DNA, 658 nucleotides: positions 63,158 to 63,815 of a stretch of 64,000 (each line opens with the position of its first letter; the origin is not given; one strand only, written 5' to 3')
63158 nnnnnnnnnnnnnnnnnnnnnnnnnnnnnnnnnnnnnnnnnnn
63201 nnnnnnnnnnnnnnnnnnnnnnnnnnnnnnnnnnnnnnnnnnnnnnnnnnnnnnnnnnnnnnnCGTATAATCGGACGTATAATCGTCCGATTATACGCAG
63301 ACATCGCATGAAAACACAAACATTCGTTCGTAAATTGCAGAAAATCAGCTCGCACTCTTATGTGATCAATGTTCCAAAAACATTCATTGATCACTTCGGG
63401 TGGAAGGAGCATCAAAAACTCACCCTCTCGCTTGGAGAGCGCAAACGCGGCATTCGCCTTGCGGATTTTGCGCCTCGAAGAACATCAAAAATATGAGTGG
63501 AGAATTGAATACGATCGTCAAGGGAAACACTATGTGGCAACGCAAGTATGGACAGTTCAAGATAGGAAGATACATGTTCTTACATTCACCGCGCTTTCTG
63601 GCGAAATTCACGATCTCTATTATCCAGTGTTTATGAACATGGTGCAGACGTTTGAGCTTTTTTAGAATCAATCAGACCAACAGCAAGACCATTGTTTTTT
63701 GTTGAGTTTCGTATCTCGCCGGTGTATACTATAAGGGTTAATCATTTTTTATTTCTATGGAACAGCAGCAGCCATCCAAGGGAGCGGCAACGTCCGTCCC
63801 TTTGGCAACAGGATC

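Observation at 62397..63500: MNT-HEPN fusion protein next to an AbrB-like gene with an operator-over-promoter palindrome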

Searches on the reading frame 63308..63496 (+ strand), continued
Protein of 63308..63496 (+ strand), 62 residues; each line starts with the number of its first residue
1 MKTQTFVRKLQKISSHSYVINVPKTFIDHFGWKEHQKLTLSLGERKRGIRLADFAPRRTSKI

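Call 82: search_protein_families(library=ncbifam, alignment_id=A3, max_evalue=0.01)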
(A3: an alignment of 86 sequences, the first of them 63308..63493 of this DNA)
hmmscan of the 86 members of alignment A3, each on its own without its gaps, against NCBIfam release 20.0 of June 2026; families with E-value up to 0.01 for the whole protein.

A. member 1, window:63308-63493:+ (62 aa): 0 families

B. families by the number of members that match (of 86 scanned): 6 families
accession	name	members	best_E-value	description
TIGR01439.1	lp_hng_hel_AbrB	16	3.6e-05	transcriptional regulator, AbrB family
TIGR02609.1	doc_partner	9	2.1e-06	putative addiction module antidote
NF053558.1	BeeR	2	0.00013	BeeR family actin-like protein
NF050106.1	TA_MazE_antitoxin_Deino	2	0.0039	type II toxin-antitoxin system MazE family antitoxin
TIGR03610.1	RutC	1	0.0035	pyrimidine utilization protein C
NF008463.0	PRK11347.1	1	0.0086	antitoxin ChpS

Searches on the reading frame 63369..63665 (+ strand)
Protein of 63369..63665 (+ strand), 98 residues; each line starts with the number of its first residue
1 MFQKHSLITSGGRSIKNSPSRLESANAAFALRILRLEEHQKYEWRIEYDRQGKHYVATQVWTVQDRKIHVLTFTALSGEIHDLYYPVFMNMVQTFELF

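Call 3: search_protein_families(library=pfam, proteins=[window:63369-63665:+], max_evalue=1)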
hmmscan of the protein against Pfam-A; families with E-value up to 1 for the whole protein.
window:63369-63665:+ (98 aa): 0 families

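Call 4: search_protein_families(library=ncbifam, proteins=[window:63369-63665:+], max_evalue=1)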
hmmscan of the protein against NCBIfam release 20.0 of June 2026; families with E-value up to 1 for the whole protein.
window:63369-63665:+ (98 aa): 0 families

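Call 9: search_protein_families(library=padloc, proteins=[window:63369-63665:+], max_evalue=1)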
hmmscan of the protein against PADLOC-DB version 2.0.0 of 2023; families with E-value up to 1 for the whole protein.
window:63369-63665:+ (98 aa): 0 families

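Call 12: find_homologous_proteins(query=window:63369-63665:+, max_evalue=0.1)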
Query window:63369-63665:+ (98 aa): 1 proteins with E <= 0.1 among 2 candidates.
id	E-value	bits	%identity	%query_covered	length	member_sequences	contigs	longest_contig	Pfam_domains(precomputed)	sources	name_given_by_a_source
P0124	2.3e-59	215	100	100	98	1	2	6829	-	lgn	-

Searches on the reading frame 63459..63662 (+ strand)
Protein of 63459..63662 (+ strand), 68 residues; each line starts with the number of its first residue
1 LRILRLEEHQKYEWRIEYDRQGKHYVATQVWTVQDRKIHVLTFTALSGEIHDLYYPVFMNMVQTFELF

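Call 70: find_related_loci(query=window:63459-63662:+, collection=metagenome_contigs, flank=3000)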
Query window:63459-63662:+ (68 aa) in metagenome_contigs; peptide patterns used: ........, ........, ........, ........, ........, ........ (x = any residue, [..] = any of these).
105 stretches matched a pattern; 1 encode a relative of the query (tblastn E <= 1e-3); 1 distinct loci.
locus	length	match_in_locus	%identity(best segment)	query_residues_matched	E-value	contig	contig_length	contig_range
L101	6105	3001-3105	37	15-55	6e-6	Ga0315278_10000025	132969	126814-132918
